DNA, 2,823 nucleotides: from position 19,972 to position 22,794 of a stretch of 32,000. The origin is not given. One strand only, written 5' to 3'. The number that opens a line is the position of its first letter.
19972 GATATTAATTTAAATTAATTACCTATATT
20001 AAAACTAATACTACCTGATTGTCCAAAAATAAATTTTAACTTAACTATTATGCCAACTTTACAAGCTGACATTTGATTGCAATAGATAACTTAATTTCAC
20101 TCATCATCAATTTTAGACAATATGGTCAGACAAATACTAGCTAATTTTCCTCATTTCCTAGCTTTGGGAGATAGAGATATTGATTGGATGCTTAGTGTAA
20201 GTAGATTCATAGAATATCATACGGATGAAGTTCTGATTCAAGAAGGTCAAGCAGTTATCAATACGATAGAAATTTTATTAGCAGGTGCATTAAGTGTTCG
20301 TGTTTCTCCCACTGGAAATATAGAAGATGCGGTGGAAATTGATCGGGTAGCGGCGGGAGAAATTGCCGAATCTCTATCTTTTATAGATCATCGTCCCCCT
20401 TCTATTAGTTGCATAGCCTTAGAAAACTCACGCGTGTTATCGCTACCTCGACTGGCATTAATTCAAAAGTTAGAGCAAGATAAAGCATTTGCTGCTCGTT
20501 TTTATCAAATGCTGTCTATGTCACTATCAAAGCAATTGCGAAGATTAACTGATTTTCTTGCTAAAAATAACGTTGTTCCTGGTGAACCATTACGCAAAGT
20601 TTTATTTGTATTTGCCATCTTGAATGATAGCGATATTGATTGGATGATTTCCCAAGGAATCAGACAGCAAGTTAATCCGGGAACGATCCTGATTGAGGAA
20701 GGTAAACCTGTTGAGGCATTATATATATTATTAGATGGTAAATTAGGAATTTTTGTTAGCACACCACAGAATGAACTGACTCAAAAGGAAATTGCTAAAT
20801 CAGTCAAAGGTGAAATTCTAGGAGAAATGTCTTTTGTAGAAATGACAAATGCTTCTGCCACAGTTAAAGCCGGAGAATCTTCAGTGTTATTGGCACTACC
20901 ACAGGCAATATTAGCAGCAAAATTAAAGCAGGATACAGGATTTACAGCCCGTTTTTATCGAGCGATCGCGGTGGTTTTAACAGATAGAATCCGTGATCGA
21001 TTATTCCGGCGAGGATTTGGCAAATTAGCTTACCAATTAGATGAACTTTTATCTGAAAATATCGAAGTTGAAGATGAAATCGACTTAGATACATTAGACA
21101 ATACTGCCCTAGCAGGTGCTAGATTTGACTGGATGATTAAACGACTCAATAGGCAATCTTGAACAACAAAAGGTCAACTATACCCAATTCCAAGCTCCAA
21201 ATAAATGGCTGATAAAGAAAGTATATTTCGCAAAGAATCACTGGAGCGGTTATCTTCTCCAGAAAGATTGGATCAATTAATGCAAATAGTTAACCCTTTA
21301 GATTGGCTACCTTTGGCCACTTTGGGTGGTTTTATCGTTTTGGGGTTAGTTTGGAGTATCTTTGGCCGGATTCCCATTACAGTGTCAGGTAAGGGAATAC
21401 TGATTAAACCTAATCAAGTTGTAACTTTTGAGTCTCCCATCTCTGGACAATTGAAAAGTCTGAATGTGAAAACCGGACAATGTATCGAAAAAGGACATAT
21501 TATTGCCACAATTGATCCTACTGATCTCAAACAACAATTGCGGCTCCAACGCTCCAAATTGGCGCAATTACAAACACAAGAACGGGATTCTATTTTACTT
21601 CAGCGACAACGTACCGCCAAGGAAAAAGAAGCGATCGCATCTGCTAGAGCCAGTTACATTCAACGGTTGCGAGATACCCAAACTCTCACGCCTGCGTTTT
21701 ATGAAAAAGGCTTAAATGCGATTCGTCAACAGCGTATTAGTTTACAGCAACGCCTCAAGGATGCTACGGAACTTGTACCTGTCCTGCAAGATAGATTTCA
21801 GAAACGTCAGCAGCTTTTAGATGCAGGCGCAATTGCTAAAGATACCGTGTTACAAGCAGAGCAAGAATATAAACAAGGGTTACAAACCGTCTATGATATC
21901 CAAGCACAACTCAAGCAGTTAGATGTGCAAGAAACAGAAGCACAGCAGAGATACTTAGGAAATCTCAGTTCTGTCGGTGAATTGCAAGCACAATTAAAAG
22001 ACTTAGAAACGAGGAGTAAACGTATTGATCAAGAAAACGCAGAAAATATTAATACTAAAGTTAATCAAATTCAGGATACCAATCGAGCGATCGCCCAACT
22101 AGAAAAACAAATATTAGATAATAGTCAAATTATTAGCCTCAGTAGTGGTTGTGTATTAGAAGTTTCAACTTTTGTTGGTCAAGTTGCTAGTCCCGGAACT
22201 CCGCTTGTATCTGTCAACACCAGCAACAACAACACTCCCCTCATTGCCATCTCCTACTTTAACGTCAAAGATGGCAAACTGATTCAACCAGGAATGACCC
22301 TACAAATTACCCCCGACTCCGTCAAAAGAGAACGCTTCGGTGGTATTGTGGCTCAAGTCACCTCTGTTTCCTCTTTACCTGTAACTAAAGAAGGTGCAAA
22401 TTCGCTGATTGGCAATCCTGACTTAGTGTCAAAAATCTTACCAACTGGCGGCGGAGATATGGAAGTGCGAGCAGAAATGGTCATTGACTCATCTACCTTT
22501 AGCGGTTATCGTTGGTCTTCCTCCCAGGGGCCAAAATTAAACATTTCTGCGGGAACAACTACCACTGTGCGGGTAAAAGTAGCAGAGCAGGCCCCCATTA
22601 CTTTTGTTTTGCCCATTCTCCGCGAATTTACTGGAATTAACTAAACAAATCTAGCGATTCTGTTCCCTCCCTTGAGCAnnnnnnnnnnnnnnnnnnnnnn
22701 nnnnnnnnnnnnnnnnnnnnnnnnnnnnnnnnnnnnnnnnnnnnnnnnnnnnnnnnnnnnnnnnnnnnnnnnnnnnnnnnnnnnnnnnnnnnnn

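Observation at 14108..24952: Peptide-export trio (NHLP-type ABC + HlyD + C39-ABC) physically wired to a CHASE2 nucleotide cyclase, a DUF928 protein and a tandem CNB-like protein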

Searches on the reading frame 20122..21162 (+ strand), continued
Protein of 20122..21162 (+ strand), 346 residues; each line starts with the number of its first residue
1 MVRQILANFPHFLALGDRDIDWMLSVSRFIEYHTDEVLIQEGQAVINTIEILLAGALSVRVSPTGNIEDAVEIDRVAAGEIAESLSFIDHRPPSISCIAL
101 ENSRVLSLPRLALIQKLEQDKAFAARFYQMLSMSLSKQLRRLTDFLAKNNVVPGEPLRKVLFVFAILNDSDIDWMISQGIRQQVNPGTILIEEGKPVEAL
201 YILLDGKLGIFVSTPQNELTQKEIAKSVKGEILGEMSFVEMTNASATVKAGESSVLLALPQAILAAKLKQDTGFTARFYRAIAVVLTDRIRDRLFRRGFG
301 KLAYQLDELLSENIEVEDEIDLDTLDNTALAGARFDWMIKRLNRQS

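Call 81: find_related_loci(query=A5, collection=metagenome_contigs, flank=10000)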
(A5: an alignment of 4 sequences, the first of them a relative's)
Query A5 (181 aa) in metagenome_contigs; peptide patterns used: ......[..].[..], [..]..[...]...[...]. (x = any residue, [..] = any of these).
600 stretches matched a pattern (row limit reached: there are more); 447 encode a relative of the query (tblastn E <= 1e-3); the best 80 are kept; 80 distinct loci.
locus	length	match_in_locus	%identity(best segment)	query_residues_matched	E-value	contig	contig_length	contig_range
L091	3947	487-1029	83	1-181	2e-95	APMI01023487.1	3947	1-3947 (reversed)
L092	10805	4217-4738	79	1-174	5e-89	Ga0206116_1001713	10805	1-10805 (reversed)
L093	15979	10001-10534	84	1-178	2e-86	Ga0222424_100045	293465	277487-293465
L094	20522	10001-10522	78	1-174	7e-86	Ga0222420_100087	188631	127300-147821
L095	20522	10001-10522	81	1-174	7e-91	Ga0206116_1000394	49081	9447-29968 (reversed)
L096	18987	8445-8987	64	1-180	1e-67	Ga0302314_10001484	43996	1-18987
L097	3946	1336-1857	64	1-174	2e-64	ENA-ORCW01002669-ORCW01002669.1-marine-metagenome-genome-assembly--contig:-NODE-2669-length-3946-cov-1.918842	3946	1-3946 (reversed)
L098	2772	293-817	60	1-174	8e-63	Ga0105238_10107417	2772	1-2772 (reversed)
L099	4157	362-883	54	1-173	2e-58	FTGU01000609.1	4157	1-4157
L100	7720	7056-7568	58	1-174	1e-58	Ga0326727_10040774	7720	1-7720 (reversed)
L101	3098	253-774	54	1-173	1e-58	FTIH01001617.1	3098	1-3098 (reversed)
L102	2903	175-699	58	1-174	7e-59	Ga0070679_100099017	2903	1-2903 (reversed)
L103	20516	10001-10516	59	1-170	4e-58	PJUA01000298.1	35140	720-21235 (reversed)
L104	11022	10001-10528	53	1-176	3e-55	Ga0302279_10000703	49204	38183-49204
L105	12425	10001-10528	53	1-176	3e-55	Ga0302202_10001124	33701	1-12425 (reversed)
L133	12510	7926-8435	50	1-173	1e-48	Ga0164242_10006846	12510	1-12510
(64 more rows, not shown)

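Call 87: search_protein_families(library=pfam, proteins=[L087:9152-10450:+, L090:17600-18900:+, L088:9086-10390:+, L086:20892-22200:+, L082:9891-11200:+, L089:9962-11000:+], max_evalue=1)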
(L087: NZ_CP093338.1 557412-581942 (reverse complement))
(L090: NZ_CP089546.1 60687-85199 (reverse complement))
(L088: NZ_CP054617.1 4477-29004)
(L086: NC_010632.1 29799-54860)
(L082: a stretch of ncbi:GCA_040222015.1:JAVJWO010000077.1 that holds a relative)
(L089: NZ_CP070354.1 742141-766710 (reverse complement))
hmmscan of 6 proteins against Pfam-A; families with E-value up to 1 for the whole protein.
L087:9152-10450:+ (433 aa): 0 families

L090:17600-18900:+ (433 aa): 3 families
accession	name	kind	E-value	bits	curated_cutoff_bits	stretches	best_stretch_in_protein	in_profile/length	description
PF22041.1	GST_C_7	-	0.0034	17.8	27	1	218-276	36-93/140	Glutathione S-transferase, C-terminal domain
PF21692.3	Talin_R4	-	0.011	16.4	27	1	272-322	27-77/126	Talin, R4 domain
PF14009.12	PADRE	-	0.19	12.6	29.6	1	152-237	25-99/184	PADRE domain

L088:9086-10390:+ (435 aa): 0 families

L086:20892-22200:+ (436 aa): 0 families

L082:9891-11200:+ (436 aa): 0 families

L089:9962-11000:+ (346 aa): 1 family
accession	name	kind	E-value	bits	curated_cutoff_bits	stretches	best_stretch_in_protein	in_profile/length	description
PF00664.28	ABC_membrane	-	3.4e-14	53.6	28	1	144-323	6-190/274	ABC transporter transmembrane region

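Call 94: search_protein_families(library=ncbifam, proteins=[L087:12010-12555:+], max_evalue=0.001)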
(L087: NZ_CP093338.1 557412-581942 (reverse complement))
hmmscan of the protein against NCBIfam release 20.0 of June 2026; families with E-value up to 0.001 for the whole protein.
L087:12010-12555:+ (181 aa): 4 families
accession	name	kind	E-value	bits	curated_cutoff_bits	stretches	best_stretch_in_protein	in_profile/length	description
TIGR03896.1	cyc_nuc_ocin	subfamily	5.9e-39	134.3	161.05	1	1-173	139-317/317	bacteriocin-type transport-associated protein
NF008732.0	PRK11753.1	equivalog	1.2e-05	24.9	266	1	12-136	12-137/214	cAMP-activated global transcriptional regulator CRP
NF041163.2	encap_f2b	equivalog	9e-05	21.8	400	1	6-156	77-229/450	family 2B encapsulin nanocompartment shell protein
NF058543.1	ActPatMycb56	equivalog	0.00098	18.1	460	1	10-111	6-109/317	acetyltransferase Pat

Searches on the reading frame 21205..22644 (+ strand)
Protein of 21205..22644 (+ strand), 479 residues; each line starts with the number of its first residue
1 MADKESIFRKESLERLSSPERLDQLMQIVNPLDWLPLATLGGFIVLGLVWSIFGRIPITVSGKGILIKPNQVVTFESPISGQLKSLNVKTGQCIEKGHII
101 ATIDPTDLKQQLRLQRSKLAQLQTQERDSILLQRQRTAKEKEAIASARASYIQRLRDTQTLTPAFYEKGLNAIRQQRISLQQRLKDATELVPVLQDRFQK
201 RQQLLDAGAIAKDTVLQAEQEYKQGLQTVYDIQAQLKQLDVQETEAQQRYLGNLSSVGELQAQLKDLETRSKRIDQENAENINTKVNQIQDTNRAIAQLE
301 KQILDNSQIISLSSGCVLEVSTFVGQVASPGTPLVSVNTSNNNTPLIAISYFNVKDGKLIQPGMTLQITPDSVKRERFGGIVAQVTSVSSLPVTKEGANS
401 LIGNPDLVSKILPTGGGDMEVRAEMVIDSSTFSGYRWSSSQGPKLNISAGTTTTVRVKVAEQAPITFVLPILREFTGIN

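Call 3: search_protein_families(library=pfam, proteins=[window:21205-22644:+], max_evalue=0.01)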
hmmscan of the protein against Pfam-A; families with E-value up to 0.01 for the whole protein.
window:21205-22644:+ (479 aa): 4 families
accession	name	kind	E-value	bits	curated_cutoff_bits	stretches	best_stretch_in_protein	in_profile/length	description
PF13437.12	HlyD_3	-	1.9e-08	35.4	22.2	1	76-132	3-59/106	HlyD family secretion protein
PF13533.13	Biotin_lipoyl_2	-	1.9e-08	34.4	29.8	1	73-104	1-32/32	Biotin-lipoyl like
PF16576.10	HlyD_D23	-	3.2e-08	33.5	30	1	244-386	57-185/214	Barrel-sandwich domain of CusB or HlyD membrane-fusion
PF00364.28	Biotin_lipoyl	-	0.00087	19.5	22.1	0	73-103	43-73/73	Biotin-requiring enzyme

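Call 4: search_protein_families(library=ncbifam, proteins=[window:21205-22644:+], max_evalue=0.01)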
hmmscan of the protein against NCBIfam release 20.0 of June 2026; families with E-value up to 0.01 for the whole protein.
window:21205-22644:+ (479 aa): 15 families
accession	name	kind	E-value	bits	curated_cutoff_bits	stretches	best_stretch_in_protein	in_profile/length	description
TIGR03794.1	NHLM_micro_HlyD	equivalog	3.9e-107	358.8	156.2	1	15-473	1-420/421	NHLP bacteriocin system secretion protein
TIGR01843.1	type_I_hlyD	subfamily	9.4e-26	90.7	208.65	2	35-250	6-232/422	HlyD family type I secretion periplasmic adaptor subunit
TIGR00998.1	8a0101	subfamily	7.7e-14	51.4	390.8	1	43-386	12-282/334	EmrA/EmrK family multidrug efflux transporter periplasmic adaptor subunit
TIGR01730.1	RND_mfp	subfamily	1.5e-11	43.8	94.9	1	67-147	21-102/322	efflux RND transporter periplasmic adaptor subunit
NF007785.0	PRK10476.1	equivalog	6.4e-10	38.4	376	2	71-163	47-142/347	multidrug transporter subunit MdtN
NF002939.0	PRK03598.1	equivalog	1.1e-07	31.4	393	2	79-187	51-151/332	secretion protein HlyD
TIGR01000.1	bacteriocin_acc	subfamily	2.3e-07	30.1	258.85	1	43-308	31-290/457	bacteriocin secretion accessory protein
NF007850.1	PRK10559.1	equivalog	1.2e-06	27.8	400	0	43-124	15-92/303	p-hydroxybenzoic acid efflux pump subunit AaeA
NF008589.1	PRK11556.1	equivalog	1.4e-06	27.5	391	1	56-123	69-135/392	MdtA/MuxA family multidrug efflux RND transporter periplasmic adaptor subunit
NF008606.0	PRK11578.1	equivalog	6.6e-05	22.2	342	1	78-129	67-118/371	macrolide transporter subunit MacA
NF004547.1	PRK05889.1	equivalog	0.0024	18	75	0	79-104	46-71/71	biotin/lipoyl-binding carrier protein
NF011457.0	PRK14875.1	equivalog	0.0027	16.7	307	0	73-156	47-129/372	acetoin dehydrogenase dihydrolipoyllysine-residue acetyltransferase subunit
NF011715.0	PRK15136.1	equivalog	0.0027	16.4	563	1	66-151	56-143/390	multidrug efflux MFS transporter periplasmic adaptor subunit EmrA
TIGR00999.1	8a0102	subfamily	0.0035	16.5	319.3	0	174-243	19-88/271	CzcB/NccB family metal efflux transporter periplasmic adaptor subunit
NF038010.1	ABC_adapt_DarC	equivalog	0.0097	14.6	450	1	74-104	232-262/417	darobactin export ABC transporter periplasmic adaptor subunit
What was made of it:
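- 21205..22644 (+): HlyD-type periplasmic adaptor (TIGR03794). 358.8 bits, cut-off 156 (call 4).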
